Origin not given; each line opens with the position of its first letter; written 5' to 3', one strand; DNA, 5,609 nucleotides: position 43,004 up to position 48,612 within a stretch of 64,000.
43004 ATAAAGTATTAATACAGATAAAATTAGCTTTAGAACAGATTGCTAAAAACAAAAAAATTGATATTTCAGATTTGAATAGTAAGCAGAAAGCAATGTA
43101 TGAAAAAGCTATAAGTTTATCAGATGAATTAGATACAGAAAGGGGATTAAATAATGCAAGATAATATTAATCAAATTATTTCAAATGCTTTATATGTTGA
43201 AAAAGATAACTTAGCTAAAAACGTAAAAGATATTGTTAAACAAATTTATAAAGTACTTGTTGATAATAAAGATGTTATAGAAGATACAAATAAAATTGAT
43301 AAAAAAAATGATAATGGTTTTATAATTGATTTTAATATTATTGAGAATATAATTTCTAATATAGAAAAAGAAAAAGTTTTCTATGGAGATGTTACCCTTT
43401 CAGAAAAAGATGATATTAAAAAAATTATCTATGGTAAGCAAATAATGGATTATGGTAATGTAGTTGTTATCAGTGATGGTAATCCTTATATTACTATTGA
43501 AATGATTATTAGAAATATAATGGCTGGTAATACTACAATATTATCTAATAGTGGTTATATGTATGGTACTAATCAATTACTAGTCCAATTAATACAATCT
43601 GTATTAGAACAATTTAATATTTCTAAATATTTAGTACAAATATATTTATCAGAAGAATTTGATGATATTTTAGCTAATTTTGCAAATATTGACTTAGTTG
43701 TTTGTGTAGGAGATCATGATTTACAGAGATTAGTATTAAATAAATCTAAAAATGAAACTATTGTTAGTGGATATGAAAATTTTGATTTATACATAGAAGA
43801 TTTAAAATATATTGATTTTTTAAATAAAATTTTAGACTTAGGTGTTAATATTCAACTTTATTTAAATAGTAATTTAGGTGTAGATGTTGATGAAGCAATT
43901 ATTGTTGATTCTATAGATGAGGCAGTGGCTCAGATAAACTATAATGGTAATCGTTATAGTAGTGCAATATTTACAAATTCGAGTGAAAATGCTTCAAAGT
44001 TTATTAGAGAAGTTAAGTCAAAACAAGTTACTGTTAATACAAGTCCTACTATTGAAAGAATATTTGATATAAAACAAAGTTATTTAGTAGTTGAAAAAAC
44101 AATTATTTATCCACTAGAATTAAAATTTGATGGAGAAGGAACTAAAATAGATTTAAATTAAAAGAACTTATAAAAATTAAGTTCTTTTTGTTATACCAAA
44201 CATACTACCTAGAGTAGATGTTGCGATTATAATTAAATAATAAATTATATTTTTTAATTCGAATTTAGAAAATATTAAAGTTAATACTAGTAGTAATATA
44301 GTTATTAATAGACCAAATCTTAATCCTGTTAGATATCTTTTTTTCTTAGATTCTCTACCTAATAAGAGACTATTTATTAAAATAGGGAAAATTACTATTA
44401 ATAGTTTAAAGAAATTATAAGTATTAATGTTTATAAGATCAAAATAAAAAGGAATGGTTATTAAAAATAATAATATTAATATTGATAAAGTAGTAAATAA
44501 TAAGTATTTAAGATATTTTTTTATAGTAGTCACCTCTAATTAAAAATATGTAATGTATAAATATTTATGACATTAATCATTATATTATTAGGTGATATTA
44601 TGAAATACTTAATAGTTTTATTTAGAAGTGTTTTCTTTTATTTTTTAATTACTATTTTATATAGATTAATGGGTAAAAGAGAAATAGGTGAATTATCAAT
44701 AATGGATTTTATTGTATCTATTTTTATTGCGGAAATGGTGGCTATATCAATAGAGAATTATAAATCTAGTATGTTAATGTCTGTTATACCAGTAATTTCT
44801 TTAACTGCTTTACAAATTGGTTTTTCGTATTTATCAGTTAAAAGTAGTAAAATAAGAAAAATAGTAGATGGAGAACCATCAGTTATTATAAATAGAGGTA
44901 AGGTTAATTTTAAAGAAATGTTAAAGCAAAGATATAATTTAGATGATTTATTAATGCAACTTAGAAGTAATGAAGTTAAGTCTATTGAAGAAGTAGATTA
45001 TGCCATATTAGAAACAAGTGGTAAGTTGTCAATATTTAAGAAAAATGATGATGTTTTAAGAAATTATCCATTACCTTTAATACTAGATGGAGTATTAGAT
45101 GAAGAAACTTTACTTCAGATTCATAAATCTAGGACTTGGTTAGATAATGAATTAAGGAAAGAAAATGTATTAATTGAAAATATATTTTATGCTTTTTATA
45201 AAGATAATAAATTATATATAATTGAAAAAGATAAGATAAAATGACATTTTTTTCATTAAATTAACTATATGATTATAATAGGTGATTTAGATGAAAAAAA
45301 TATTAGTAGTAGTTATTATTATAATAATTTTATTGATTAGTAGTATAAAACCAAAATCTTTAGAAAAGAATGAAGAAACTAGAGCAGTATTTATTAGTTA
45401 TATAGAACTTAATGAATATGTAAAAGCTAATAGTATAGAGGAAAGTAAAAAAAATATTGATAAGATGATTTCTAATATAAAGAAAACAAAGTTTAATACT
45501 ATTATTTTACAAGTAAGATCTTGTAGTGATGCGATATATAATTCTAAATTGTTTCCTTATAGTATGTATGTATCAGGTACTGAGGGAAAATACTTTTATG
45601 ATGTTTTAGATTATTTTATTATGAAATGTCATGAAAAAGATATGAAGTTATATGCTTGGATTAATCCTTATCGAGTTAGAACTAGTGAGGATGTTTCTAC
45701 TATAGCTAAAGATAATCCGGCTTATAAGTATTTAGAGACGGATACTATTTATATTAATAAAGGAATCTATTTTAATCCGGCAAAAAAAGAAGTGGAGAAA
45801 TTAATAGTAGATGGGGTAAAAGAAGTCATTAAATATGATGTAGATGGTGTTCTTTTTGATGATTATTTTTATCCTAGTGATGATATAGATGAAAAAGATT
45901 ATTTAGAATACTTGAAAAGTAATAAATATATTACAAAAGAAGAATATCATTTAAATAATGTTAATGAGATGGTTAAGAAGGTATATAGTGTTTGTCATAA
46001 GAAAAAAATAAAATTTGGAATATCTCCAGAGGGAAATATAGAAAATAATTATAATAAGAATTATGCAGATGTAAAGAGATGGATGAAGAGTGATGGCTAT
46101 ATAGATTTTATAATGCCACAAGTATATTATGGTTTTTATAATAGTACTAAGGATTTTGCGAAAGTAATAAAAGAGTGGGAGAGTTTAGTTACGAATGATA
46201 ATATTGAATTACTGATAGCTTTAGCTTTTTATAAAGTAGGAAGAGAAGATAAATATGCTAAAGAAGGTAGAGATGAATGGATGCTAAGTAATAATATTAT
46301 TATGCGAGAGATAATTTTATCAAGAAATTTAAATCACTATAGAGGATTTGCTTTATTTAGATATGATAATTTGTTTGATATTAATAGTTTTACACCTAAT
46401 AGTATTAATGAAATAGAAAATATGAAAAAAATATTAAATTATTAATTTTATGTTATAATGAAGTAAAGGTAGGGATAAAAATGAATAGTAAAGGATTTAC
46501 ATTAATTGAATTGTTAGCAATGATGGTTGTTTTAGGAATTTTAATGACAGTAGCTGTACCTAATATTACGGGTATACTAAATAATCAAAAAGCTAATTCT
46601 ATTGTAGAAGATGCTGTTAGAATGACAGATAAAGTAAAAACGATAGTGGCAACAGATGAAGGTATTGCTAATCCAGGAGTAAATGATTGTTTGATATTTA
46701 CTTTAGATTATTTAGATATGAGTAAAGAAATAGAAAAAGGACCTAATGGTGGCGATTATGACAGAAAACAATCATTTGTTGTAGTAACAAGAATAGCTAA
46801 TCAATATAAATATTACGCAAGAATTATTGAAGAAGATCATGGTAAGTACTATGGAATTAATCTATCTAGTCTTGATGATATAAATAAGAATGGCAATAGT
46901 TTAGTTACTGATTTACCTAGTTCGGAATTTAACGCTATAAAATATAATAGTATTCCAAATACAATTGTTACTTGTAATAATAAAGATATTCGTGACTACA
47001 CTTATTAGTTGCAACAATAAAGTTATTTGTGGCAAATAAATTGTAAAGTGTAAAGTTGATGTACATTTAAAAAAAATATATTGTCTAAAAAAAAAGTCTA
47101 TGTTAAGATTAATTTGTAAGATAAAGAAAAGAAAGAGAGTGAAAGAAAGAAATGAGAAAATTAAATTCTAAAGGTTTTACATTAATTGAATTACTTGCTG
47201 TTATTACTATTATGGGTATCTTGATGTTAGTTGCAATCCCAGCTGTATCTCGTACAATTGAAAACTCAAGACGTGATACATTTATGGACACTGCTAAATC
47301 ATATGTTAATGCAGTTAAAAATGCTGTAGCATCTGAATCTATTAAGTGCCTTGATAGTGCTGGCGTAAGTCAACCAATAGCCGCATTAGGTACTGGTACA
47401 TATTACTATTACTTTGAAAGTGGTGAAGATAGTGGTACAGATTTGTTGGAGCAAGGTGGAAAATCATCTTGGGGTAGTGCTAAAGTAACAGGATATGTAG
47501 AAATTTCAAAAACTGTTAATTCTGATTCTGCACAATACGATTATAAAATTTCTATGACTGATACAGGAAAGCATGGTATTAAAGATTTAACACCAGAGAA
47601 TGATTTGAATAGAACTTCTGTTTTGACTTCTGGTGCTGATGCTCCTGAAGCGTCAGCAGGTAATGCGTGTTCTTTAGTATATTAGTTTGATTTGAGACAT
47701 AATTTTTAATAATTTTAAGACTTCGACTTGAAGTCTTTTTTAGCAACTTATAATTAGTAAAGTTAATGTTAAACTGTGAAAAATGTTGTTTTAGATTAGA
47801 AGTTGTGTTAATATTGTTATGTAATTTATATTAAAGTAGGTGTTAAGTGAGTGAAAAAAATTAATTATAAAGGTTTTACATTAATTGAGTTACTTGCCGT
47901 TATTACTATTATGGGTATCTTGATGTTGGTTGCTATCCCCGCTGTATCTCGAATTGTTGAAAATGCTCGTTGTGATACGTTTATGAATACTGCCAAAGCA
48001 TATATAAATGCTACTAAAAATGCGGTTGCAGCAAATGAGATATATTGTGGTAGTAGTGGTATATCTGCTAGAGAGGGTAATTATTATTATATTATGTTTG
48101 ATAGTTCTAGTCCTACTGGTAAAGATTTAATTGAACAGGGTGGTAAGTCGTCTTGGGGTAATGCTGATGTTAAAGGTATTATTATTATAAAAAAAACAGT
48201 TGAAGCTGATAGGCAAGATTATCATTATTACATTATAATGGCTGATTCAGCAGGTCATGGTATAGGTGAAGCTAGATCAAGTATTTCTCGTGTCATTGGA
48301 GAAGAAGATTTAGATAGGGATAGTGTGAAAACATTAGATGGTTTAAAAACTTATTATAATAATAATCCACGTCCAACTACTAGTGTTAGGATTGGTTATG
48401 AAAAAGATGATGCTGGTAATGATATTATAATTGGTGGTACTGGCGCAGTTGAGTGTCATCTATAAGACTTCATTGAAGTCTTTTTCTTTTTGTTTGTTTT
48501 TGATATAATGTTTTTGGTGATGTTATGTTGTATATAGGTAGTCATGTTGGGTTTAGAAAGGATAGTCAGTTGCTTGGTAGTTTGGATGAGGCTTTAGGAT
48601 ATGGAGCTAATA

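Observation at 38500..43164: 1554-aa cytoplasmic protein of unknown function with a five-fold recurring motif and a C-terminal Cys/His cluster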

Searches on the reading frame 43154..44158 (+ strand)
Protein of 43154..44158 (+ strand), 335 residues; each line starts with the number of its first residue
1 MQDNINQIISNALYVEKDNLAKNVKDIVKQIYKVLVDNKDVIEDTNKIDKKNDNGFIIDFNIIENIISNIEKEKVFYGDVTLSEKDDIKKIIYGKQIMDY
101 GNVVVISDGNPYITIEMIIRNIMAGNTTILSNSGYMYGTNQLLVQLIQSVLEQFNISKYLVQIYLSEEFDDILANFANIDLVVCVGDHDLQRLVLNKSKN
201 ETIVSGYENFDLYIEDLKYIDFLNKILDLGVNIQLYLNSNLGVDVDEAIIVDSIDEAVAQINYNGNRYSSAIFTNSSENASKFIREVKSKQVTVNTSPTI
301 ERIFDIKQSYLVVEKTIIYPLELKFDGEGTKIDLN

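Call 9: search_protein_families(library=pfam, proteins=[window:43154-44158:+])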
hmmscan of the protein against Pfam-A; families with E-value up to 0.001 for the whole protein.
window:43154-44158:+ (335 aa): 1 family
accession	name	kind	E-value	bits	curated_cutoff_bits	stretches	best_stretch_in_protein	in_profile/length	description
PF00171.27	Aldedh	-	1.6e-06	27.4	23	1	249-300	377-428/461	Aldehyde dehydrogenase family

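Call 23: search_protein_families(library=ncbifam, proteins=[window:43154-44158:+], max_evalue=0.1)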
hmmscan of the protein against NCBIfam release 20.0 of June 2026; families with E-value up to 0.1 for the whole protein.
window:43154-44158:+ (335 aa): 8 families
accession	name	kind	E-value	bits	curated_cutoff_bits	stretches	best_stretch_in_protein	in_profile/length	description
NF001221.0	PRK00197.1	equivalog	2.2e-18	66.2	289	2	23-216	36-236/418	glutamate-5-semialdehyde dehydrogenase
TIGR00407.1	proA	equivalog_domain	6.5e-17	61.4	317.45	2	76-216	81-223/398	glutamate-5-semialdehyde dehydrogenase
NF047625.1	AcylSulfactDhSauS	equivalog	1.1e-05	24.4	600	1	106-190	110-196/464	acylating sulfoacetaldehyde dehydrogenase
TIGR01092.1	P5CS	equivalog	1.7e-05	23.2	796.75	2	27-199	313-497/715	delta l-pyrroline-5-carboxylate synthetase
NF050084.1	pip_6_carb_DH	equivalog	0.0018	17.3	730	0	251-289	374-412/475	L-piperidine-6-carboxylate dehydrogenase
TIGR01722.1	MMSDH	subfamily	0.0026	16.5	448.5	1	249-296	387-434/477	CoA-acylating methylmalonate-semialdehyde dehydrogenase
NF006915.0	PRK09406.1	equivalog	0.0056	15.6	730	1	226-296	349-418/457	NADP-dependent succinic semialdehyde dehydrogenase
NF042993.1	AlphKGSA_gudD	equivalog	0.037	12.8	770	0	249-296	393-440/481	alpha-ketoglutaric semialdehyde dehydrogenase GucD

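Call 24: search_solved_structures(query=window:43154-44158:+, max_evalue=0.01, show_alignments=1)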
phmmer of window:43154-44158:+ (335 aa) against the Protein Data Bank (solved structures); distinct sequences matched with E-value up to 0.01: 7.
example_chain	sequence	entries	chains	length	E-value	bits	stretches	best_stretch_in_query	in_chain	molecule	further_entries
8zok_A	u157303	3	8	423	2.1e-09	40.6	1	232-298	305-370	Gamma-glutamyl phosphate reductase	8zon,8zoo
4ghk_A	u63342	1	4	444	1.6e-08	37.8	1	250-300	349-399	Gamma-glutamyl phosphate reductase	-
1o20_A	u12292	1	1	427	5.4e-07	32.7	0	98-215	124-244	Gamma-glutamyl phosphate reductase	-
1vlu_A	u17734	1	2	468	6.9e-06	29.1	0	248-298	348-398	Gamma-glutamyl phosphate reductase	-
7f5t_A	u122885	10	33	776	0.0016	21.3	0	100-204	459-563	Delta-1-pyrroline-5-carboxylate synthase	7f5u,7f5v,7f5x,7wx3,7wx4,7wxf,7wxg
8j0e_F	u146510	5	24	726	0.0019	21.1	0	91-224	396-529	Delta-1-pyrroline-5-carboxylate synthase B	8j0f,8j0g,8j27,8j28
2h5g_A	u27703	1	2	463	0.002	21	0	98-223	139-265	Delta 1-pyrroline-5-carboxylate synthetase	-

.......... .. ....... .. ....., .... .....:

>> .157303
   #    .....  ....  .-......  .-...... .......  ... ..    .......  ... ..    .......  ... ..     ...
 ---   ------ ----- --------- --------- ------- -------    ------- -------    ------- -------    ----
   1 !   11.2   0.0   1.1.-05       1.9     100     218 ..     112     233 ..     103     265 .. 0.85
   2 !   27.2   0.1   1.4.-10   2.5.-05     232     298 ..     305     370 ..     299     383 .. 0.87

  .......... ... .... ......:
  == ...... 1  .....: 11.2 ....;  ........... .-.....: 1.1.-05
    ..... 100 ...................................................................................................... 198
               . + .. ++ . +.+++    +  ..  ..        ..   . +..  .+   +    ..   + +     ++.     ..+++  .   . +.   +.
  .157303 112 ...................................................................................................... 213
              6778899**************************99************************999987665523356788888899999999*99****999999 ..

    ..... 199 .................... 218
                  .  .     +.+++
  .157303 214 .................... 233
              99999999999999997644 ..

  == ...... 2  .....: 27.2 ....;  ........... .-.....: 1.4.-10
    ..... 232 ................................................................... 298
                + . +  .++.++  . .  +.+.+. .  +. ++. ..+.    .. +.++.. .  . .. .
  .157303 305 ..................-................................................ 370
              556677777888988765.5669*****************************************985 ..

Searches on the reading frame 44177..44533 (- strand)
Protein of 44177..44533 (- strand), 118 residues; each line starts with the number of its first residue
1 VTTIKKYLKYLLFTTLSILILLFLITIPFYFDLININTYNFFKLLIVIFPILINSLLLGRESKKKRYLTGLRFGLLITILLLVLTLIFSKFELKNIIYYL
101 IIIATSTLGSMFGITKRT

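Call 23: search_protein_families(library=ncbifam, proteins=[window:44177-44533:-], max_evalue=0.1)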
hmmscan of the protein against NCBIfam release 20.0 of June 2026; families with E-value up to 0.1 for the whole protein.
window:44177-44533:- (118 aa): 2 families
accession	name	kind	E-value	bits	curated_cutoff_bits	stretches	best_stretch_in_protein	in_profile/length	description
TIGR04086.1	TIGR04086_membr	hypoth_equivalog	2.5e-11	43.7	30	1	8-115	4-114/115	TIGR04086 family membrane protein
NF010198.0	PRK13673.1-5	equivalog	0.087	13.1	116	1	18-88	44-114/118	hypothetical protein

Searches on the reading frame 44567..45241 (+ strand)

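Call 9: search_protein_families(library=pfam, proteins=[window:44567-45241:+])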
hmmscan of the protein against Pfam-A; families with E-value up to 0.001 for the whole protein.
window:44567-45241:+ (225 aa): 1 family
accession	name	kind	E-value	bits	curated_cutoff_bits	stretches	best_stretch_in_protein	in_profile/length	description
PF04239.17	DUF421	-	6.7e-39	132.7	23.6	1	92-211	2-128/129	YetF C-terminal domain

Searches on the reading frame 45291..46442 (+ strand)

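Call 9: search_protein_families(library=pfam, proteins=[window:45291-46442:+])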
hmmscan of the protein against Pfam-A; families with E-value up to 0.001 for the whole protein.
window:45291-46442:+ (384 aa): 1 family
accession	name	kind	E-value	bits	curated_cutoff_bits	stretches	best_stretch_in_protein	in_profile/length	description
PF02638.21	GHL10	-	1.6e-44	152.8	27.9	1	30-321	2-304/311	Glycosyl hydrolase-like 10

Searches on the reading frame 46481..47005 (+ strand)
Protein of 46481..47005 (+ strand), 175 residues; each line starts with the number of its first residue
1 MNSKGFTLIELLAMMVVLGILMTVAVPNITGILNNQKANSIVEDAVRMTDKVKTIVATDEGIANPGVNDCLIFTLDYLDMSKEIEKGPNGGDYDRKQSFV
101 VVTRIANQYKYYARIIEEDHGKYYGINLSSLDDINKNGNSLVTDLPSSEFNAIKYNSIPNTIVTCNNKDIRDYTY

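Call 9: search_protein_families(library=pfam, proteins=[window:46481-47005:+])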
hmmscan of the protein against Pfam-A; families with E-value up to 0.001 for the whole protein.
window:46481-47005:+ (175 aa): 1 family
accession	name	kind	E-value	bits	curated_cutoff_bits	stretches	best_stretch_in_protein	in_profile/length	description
PF07963.17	N_methyl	-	5.2e-06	26.3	21.2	1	2-25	3-26/27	Prokaryotic N-terminal methylation motif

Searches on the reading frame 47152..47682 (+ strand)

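Call 9: search_protein_families(library=pfam, proteins=[window:47152-47682:+])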
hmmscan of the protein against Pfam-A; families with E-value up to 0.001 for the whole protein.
window:47152-47682:+ (177 aa): 1 family
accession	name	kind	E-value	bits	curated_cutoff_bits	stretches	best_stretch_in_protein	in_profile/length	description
PF07963.17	N_methyl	-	2.4e-08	33.6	21.2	1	5-29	3-27/27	Prokaryotic N-terminal methylation motif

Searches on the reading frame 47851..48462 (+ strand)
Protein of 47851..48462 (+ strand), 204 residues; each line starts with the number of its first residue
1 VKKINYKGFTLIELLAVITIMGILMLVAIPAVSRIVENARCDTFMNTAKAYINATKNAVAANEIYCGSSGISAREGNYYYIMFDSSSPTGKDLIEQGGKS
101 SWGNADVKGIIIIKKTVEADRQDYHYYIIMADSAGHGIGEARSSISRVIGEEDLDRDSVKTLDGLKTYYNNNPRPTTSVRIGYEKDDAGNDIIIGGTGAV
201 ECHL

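Call 111: search_protein_families(library=pfam, proteins=[window:47851-48462:+])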
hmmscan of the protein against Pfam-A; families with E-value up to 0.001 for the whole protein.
window:47851-48462:+ (204 aa): 1 family
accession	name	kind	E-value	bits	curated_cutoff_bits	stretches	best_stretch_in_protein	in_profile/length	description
PF07963.17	N_methyl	-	3.2e-08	33.2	21.2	1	5-29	3-27/27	Prokaryotic N-terminal methylation motif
